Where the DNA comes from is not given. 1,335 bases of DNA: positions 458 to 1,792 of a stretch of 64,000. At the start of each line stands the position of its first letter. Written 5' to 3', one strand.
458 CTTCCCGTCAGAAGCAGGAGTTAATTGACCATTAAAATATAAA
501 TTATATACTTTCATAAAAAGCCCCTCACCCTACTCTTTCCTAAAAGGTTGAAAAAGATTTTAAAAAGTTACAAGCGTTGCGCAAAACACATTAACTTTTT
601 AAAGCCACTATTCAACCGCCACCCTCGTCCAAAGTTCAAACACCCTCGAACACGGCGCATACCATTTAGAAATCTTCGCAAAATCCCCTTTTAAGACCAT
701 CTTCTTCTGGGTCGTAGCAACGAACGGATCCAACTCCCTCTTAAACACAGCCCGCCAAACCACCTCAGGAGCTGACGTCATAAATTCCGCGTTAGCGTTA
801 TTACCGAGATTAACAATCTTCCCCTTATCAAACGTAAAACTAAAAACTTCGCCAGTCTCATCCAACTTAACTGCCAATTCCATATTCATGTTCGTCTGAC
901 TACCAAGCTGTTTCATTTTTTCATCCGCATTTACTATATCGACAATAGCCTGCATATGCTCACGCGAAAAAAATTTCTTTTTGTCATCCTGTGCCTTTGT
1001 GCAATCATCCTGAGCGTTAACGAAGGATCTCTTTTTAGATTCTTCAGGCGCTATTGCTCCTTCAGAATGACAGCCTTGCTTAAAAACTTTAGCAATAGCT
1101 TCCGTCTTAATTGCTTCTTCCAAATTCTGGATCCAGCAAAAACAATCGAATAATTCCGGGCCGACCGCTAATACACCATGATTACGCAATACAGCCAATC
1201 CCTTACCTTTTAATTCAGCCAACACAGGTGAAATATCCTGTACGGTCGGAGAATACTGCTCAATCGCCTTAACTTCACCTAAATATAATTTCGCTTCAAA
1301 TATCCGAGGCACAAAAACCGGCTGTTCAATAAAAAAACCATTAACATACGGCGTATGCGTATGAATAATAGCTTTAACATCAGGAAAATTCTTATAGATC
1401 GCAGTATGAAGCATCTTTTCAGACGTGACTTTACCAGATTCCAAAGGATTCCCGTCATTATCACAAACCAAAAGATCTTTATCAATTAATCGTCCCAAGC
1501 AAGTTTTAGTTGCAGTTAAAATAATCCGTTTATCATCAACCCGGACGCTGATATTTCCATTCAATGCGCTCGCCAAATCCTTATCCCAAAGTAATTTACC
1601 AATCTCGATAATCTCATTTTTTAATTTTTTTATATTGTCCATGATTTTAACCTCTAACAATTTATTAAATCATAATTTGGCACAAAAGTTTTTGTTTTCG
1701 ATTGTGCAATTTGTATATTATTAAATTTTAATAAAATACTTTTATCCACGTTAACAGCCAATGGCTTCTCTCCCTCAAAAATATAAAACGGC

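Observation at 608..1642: Class II aldolase with a C-terminal SCP2 domain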

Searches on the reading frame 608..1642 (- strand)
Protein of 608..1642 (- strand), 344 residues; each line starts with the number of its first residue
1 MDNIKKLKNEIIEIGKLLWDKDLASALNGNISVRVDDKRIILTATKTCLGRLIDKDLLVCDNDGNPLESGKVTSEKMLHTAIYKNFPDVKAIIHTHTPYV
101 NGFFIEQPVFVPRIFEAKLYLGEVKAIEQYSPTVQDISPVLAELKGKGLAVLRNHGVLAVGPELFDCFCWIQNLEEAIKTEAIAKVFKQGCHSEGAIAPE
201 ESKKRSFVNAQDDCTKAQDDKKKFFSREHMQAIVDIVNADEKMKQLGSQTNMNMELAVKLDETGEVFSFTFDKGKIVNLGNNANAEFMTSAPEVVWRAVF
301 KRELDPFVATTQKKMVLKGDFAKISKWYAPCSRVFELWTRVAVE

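Call 3: search_protein_families(library=pfam, proteins=[window:608-1642:-], max_evalue=1)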
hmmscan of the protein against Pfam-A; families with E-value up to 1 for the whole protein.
window:608-1642:- (344 aa): 5 families
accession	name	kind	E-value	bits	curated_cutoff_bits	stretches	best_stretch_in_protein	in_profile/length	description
PF00596.27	Aldolase_II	-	6.9e-35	121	22.2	1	10-180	2-181/183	Class II Aldolase and Adducin N-terminal domain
PF02036.22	SCP2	-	0.00042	21.1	21.3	1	256-326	24-95/101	SCP-2 sterol transfer family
PF15129.11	ALKL1_2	-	0.13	13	27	1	202-245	26-69/124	ALK and LTK ligand 1/2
PF16790.10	Phage_clamp_A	-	0.15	12.9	27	1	205-255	15-65/144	Bacteriophage clamp loader A subunit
PF21694.2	DNA_pol3_delta_C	-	0.16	12.4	27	1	216-257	76-117/121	DNA polymerase III delta subunit, C-terminal domain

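Call 4: search_protein_families(library=ncbifam, proteins=[window:608-1642:-], max_evalue=0.1)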
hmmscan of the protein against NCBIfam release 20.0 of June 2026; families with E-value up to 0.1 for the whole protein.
window:608-1642:- (344 aa): 30 families (the best 25 are shown)
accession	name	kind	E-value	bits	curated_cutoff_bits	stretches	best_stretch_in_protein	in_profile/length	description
NF040649.1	FucA_Meth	equivalog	4.3e-26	91.9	250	1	9-185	4-177/179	L-fuculose phosphate aldolase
NF043034.1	OxoTetrPhDc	equivalog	1.2e-25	90.5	250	1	5-180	3-184/205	3-oxo-tetronate 4-phosphate decarboxylase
NF006413.0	PRK08660.1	equivalog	3e-25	89.1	203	1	8-189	3-182/184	aldolase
NF006208.0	PRK08333.1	equivalog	5.4e-22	78.4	267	1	5-179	3-178/189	aldolase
NF006672.0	PRK09220.1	equivalog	1.8e-18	66.7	226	1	4-98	8-103/209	methylthioribulose 1-phosphate dehydratase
NF005123.0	PRK06557.1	subfamily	2.4e-16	60.1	251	1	2-186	7-197/223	L-ribulose-5-phosphate 4-epimerase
TIGR03328.1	salvage_mtnB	equivalog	3.8e-16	59.2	137.05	1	11-98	1-90/194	methylthioribulose 1-phosphate dehydratase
NF005302.0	PRK06833.1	equivalog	3.1e-15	56.2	264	1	4-185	3-187/214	L-fuculose-phosphate aldolase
NF004527.0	PRK05874.1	equivalog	1.3e-14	54.3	308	1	8-163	8-168/218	L-fuculose-phosphate aldolase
NF004979.0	PRK06357.1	equivalog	2.9e-14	52.9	216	1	8-187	7-201/221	hypothetical protein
NF005484.0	PRK07090.1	equivalog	6.8e-13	48.5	261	1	9-186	33-215/260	aldolase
NF053831.1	RU1PAldHalo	equivalog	1.1e-11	44.6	300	1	22-190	18-182/208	ribulose-1-phosphate aldolase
NF005984.0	PRK08087.1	subfamily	4.9e-11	42.8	264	1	5-107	4-105/215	L-fuculose-phosphate aldolase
NF004492.0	PRK05834.1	equivalog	6.1e-11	42.2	139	1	4-128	3-126/197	hypothetical protein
NF005244.0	PRK06754.1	equivalog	2.5e-10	39.9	281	1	6-101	6-104/214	methylthioribulose 1-phosphate dehydratase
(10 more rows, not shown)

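Call 6: find_homologous_proteins(query=window:608-1642:-, max_evalue=0.001)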
Query window:608-1642:- (344 aa): 617 proteins with E <= 0.001 among 2912 candidates; the best 120 are listed.
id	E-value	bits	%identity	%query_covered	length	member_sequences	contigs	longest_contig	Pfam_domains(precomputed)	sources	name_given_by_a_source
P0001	4.2e-229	777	100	100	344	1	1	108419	PF00596.28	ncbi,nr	ncbi:MAG: class II aldolase/adducin family protein [Candidatus Omnitrophica bacterium]|nr:class II a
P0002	9.0e-172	589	75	100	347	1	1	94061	PF00596.28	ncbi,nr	ncbi:MAG: class II aldolase/adducin family protein [Candidatus Omnitrophica bacterium]|nr:class II a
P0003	6.7e-129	448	60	99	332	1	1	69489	PF00596.28,PF02036.23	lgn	-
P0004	5.7e-128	445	59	99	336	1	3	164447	PF00596.28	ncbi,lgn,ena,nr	ncbi:MAG: class II aldolase/adducin family protein [Candidatus Omnitrophica bacterium]|nr:class II a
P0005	9.8e-128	444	60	99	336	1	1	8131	PF00596.28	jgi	jgi:L-fuculose-phosphate aldolase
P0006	1.1e-125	437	57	100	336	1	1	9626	PF00596.28,PF02036.23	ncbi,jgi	-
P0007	5.4e-125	435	59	99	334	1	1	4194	PF00596.28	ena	-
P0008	2.0e-124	433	57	99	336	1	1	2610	PF00596.28,PF02036.23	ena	-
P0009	5.2e-123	429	56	100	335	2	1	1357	PF00596.28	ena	-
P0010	1.1e-122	427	57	99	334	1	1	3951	PF00596.28,PF02036.23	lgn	-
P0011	1.2e-122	427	57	99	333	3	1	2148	PF00596.28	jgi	-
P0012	2.0e-122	427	57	99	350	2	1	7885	PF00596.28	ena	-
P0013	3.1e-122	426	56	99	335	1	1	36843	PF00596.28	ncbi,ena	-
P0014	3.4e-122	426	57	99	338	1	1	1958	PF00596.28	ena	-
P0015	3.5e-122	426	57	99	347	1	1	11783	PF00596.28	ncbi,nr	ncbi:MAG: class II aldolase/adducin family protein [Candidatus Omnitrophica bacterium]|nr:class II a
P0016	3.5e-122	426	58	98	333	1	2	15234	PF00596.28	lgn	-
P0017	3.7e-122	426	56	99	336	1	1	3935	PF00596.28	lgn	-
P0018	4.7e-122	425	55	100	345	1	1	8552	PF00596.28,PF02036.23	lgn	-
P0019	5.3e-122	425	56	100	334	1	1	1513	PF00596.28,PF02036.23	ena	-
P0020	7.6e-122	425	56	99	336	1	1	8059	PF00596.28,PF02036.23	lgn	-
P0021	8.3e-122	425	57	99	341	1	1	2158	PF00596.28,PF02036.23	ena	-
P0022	8.8e-122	425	55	100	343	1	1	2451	PF00596.28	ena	-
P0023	1.5e-121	424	56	100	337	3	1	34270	PF00596.28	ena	-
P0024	2.7e-121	423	55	100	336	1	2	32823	PF00596.28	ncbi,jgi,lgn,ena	-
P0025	2.8e-121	423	57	99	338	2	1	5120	PF00596.28,PF02036.23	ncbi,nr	ncbi:MAG: class II aldolase/adducin family protein, partial [Candidatus Omnitrophota bacterium]|nr:c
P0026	2.9e-121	423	57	99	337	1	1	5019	PF00596.28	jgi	jgi:L-fuculose-phosphate aldolase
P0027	4.7e-121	422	55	100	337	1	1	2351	PF00596.28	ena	-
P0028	6.1e-121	422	56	99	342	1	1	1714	PF00596.28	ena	-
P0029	6.5e-121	422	54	100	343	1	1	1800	PF00596.28,PF02036.23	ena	-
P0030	6.6e-121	422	58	99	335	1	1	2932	PF00596.28,PF02036.23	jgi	jgi:ribulose-5-phosphate 4-epimerase/fuculose-1-phosphate aldolase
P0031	1.0e-120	421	54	100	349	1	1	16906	PF00596.28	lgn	-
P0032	1.3e-120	421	55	99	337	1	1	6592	PF00596.28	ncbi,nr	ncbi:MAG: class II aldolase/adducin family protein [Candidatus Omnitrophica bacterium]|nr:class II a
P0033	1.3e-120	421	56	99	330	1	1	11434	PF00596.28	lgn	-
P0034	1.5e-120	421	54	100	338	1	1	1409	PF00596.28,PF02036.23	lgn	-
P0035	1.5e-120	421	56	99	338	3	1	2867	PF00596.28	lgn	-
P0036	1.5e-120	420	56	99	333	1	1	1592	PF00596.28,PF02036.23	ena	-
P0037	1.5e-120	420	57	98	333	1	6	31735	PF00596.28,PF02036.23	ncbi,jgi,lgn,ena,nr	ncbi:MAG TPA: class II aldolase/adducin family protein [Candidatus Omnitrophota bacterium]|nr:class 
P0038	1.9e-120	420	55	99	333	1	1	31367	PF00596.28,PF02036.23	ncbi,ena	-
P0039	2.2e-120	420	56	99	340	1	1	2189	PF00596.28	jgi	jgi:L-fuculose-phosphate aldolase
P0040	2.2e-120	420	56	100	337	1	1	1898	PF00596.28,PF02036.23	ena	-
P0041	2.5e-120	420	55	100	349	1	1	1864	PF00596.28,PF02036.23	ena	-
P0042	3.1e-120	419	56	99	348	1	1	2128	PF00596.28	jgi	jgi:L-fuculose-phosphate aldolase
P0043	4.3e-120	419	55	99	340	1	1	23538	PF00596.28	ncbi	-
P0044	8.6e-120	418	55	100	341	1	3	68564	PF00596.28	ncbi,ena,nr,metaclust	ncbi:MAG: hypothetical protein A2Z88_03950 [Omnitrophica WOR_2 bacterium GWA2_47_8]|nr:MAG: hypothet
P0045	8.7e-120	418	55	100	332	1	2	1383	PF00596.28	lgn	-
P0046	1.4e-119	417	56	99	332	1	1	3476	PF00596.28,PF02036.23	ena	-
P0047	1.6e-119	417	56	100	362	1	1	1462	PF00596.28,PF02036.23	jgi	jgi:L-fuculose-phosphate aldolase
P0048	1.6e-119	417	54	100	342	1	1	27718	PF00596.28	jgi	jgi:L-fuculose-phosphate aldolase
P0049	1.8e-119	417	56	99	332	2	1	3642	PF00596.28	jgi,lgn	-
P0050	2.1e-119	417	55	99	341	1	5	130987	PF00596.28,PF02036.23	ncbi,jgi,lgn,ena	-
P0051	2.2e-119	417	55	100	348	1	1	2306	PF00596.28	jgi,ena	-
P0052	2.8e-119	416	54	99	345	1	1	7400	PF00596.28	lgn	-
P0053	3.0e-119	416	54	99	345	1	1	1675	PF00596.28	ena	-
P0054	3.1e-119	416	54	100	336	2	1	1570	PF00596.28,PF02036.23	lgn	-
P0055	3.8e-119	416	57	99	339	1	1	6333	PF00596.28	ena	-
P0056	4.2e-119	416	55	100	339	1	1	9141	PF00596.28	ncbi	-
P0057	5.2e-119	415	55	99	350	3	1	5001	PF00596.28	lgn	-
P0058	5.3e-119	415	56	100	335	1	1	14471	PF00596.28,PF02036.23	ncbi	-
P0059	5.3e-119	415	55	99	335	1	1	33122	PF00596.28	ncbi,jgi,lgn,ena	ncbi:MAG: class II aldolase/adducin family protein [Candidatus Omnitrophota bacterium]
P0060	5.5e-119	415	55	100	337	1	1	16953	PF00596.28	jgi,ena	-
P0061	1.0e-118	414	54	99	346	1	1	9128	PF00596.28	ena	-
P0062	1.0e-118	414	56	100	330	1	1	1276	PF00596.28,PF02036.23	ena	-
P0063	1.1e-118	414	55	99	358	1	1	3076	PF00596.28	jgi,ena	-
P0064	1.1e-118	414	52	99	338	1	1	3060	PF00596.28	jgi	jgi:L-fuculose-phosphate aldolase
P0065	1.2e-118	414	56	99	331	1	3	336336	PF00596.28,PF02036.23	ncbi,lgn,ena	-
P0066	1.2e-118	414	56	99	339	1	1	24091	PF00596.28,PF02036.23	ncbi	-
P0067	1.2e-118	414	56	98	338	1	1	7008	PF00596.28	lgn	-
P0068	1.3e-118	414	55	99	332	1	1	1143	PF00596.28,PF02036.23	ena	-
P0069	1.4e-118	414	53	99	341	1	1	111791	PF00596.28,PF02036.23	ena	-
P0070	1.4e-118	414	55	100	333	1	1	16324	PF00596.28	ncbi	-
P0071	1.5e-118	414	55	100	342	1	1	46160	PF00596.28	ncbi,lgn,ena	-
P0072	1.5e-118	414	58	98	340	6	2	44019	PF00596.28,PF02036.23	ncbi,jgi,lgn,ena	-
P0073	1.8e-118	414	54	100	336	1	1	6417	PF00596.28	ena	-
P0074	1.8e-118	414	56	99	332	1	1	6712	PF00596.28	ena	-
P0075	1.8e-118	414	57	98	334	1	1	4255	PF00596.28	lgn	-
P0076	1.9e-118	414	55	100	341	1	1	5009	PF00596.28,PF02036.23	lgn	-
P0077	2.1e-118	413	55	99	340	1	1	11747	PF00596.28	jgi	-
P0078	2.3e-118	413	54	100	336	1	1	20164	PF00596.28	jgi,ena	-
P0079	2.4e-118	413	55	99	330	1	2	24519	PF00596.28,PF02036.23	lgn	-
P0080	2.4e-118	413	55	99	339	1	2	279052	PF00596.28,PF02036.23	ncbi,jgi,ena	-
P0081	2.4e-118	413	55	99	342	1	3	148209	PF00596.28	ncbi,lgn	-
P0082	2.5e-118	413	55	100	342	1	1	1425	PF00596.28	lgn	-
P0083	2.6e-118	413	54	99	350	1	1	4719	PF00596.28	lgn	-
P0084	2.8e-118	413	55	100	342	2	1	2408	PF00596.28,PF02036.23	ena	-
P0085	3.0e-118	413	55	100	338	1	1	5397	PF00596.28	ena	-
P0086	3.2e-118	413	55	100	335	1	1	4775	PF00596.28,PF02036.23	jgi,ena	-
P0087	3.4e-118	413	55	99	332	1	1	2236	PF00596.28,PF02036.23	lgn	-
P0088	3.6e-118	413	52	100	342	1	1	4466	PF00596.28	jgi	jgi:L-fuculose-phosphate aldolase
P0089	3.8e-118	413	56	99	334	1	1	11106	PF00596.28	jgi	jgi:L-fuculose-phosphate aldolase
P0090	4.1e-118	412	55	100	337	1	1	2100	PF00596.28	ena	-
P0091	4.3e-118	412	55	99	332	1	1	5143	PF00596.28,PF02036.23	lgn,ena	-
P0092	4.3e-118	412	54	99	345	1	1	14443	PF00596.28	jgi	-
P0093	4.4e-118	412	56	99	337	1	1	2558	PF00596.28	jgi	jgi:L-fuculose-phosphate aldolase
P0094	4.7e-118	412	55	100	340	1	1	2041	PF00596.28,PF02036.23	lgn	-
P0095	4.8e-118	412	54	99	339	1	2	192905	PF00596.28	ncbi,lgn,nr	ncbi:MAG: class II aldolase/adducin family protein [Candidatus Omnitrophota bacterium]|nr:class II a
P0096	5.6e-118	412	56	99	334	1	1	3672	PF00596.28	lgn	-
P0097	5.7e-118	412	53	100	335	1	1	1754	PF00596.28,PF02036.23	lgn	-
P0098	5.8e-118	412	56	100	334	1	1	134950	PF00596.28,PF02036.23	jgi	jgi:L-fuculose-phosphate aldolase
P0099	6.3e-118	412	58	99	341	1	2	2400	PF00596.28,PF02036.23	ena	-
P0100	9.2e-118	411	57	98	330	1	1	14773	PF00596.28,PF02036.23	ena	-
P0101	1.0e-117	411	58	98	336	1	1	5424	PF00596.28,PF02036.23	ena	-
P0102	1.1e-117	411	55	99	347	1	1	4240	PF00596.28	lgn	-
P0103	1.2e-117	411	58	98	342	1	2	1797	PF00596.28,PF02036.23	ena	-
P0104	1.3e-117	411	53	100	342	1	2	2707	PF00596.28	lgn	-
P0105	1.4e-117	411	54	99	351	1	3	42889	PF00596.28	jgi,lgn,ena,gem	-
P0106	1.5e-117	411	53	100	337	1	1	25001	PF00596.28,PF02036.23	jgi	jgi:L-fuculose-phosphate aldolase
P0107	1.6e-117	411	52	100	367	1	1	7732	PF00596.28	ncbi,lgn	-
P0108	1.6e-117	411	55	99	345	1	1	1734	PF00596.28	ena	-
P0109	2.2e-117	410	57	99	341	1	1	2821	PF00596.28,PF02036.23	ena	-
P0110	2.5e-117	410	55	100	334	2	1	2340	PF00596.28,PF02036.23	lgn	-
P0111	2.5e-117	410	54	99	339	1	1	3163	PF00596.28,PF02036.23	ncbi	-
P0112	2.6e-117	410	56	99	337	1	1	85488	PF00596.28,PF02036.23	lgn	-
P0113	2.7e-117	410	55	99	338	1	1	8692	PF00596.28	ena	-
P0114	2.8e-117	410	55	99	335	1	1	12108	PF00596.28,PF02036.23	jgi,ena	-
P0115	3.0e-117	410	56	100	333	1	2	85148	PF00596.28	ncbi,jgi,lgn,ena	-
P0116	3.1e-117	410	54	99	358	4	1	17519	PF00596.28,PF02036.23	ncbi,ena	-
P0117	3.2e-117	410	54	100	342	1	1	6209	PF00596.28,PF02036.23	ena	-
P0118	3.5e-117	409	53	100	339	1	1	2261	PF00596.28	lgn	-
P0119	3.7e-117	409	55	99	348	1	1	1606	PF00596.28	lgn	-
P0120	3.9e-117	409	55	100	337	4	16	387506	PF00596.28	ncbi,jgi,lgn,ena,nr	ncbi:MAG: hypothetical protein A2Y03_03725 [Omnitrophica WOR_2 bacterium GWF2_38_59]|nr:MAG: hypothe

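Call 7: search_solved_structures(query=window:608-1642:-, max_evalue=1, show_alignments=2)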
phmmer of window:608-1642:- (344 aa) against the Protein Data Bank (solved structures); distinct sequences matched with E-value up to 1: 38.
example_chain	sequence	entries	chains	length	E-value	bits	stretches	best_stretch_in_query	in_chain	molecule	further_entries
2irp_A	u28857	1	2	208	5.2e-22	81.7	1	8-188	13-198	Putative aldolase class 2 protein aq_1979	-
4c25_A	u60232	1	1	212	1.2e-15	60.8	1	7-189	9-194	L-FUCULOSE PHOSPHATE ALDOLASE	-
4c24_A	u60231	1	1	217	1.2e-15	60.8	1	7-189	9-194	L-FUCULOSE PHOSPHATE ALDOLASE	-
6voq_A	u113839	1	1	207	2.7e-15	59.6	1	6-178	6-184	Aldolase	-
6vop_A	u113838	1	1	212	8.2e-15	58.1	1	6-179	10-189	Aldolase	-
4xxf_A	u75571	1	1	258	8.7e-09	38.3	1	55-186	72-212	Fuculose-1-phosphate aldolase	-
8iah_0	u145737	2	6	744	2.6e-08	36.7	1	77-180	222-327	Adducin 1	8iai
1dzw_P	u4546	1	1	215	8.2e-08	35.1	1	7-172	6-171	L-fuculose phosphate aldolase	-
1dzz_P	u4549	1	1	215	1.3e-07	34.4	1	7-172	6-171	L-fuculose phosphate aldolase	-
1dzv_P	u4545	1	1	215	1.3e-07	34.4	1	7-172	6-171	L-fuculose phosphate aldolase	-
1dzx_P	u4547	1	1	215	1.4e-07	34.3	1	7-173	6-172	L-fuculose phosphate aldolase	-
1dzu_P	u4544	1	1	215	1.5e-07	34.2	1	8-172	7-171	L-fuculose phosphate aldolase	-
1dzy_P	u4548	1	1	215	1.5e-07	34.2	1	7-172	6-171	L-FUCULOSE-1-PHOSPHATE ALDOLASE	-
1fua_A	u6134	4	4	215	1.5e-07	34.2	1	7-172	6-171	L-FUCULOSE-1-PHOSPHATE ALDOLASE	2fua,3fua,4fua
1e48_P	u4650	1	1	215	2.6e-07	33.4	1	7-172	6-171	L-FUCULOSE 1-PHOSPHATE ALDOLASE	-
6btd_A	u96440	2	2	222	5.2e-07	32.4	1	5-122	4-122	Fuculose phosphate aldolase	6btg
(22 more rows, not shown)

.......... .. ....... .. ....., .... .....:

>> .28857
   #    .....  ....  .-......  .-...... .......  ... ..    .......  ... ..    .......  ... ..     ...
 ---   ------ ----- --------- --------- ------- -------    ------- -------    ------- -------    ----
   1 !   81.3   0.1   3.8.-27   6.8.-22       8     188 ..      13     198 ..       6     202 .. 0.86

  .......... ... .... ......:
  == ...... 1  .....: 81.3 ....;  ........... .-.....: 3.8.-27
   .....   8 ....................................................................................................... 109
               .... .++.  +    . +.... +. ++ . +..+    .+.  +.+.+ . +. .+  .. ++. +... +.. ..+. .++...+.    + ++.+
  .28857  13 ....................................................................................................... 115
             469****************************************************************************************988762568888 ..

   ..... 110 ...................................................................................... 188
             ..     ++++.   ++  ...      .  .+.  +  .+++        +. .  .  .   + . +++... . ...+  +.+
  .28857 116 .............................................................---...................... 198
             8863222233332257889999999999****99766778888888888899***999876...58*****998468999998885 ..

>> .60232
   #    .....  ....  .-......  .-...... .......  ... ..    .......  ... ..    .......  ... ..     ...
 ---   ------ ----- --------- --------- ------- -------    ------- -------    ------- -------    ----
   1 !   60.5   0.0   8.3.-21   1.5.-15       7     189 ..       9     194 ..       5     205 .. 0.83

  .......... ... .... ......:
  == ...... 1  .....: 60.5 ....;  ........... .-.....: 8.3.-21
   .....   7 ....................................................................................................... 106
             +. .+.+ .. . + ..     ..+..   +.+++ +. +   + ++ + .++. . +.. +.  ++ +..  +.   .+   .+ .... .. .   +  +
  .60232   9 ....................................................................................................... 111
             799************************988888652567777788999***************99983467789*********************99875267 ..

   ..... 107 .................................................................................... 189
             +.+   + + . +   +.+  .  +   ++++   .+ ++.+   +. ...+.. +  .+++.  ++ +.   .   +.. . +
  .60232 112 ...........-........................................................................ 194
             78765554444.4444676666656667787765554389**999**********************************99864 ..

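Call 15: predict_structure(alignment_id=A1)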
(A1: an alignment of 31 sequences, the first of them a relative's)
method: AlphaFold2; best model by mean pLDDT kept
length: 344 residues; sequences in the alignment: 31
mean_pLDDT: 86.4   pTM: 0.56
mean pLDDT of the five models: 86.4, 85.5, 84.1, 84.0, 84.0
residues with pLDDT >= 90: 219; 70-90: 85; 50-70: 15; < 50: 25
segments of 3 or more residues with pLDDT < 50: 194-218
pLDDT, mean of each block of 10 residues (from residue 1): 93 96 83 96 88 95 93 90 96 93 93 73 92 88 93 95 96 93 83 47 39 45 92 96 93 93 95 96 93 91 79 79 79 89 90
secondary structure, 60 per line:
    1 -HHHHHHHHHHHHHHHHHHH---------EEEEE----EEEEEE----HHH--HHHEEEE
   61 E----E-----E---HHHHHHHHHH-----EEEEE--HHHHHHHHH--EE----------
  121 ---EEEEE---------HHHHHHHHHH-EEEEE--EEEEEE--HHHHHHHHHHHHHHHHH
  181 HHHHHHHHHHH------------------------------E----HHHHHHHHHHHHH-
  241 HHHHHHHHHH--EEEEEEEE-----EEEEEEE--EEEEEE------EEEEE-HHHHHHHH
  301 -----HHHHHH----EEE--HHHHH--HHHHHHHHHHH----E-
elements in order: H2-20 E30-34 E39-44 E57-61 H76-85 E91-95 H98-106 E124-128 H138-147 E149-153 E156-161 H164-191 H227-239 H241-250 E253-260 E266-272 E275-280 E287-291 H293-300 H306-311 E316-318 H321-325 H328-338
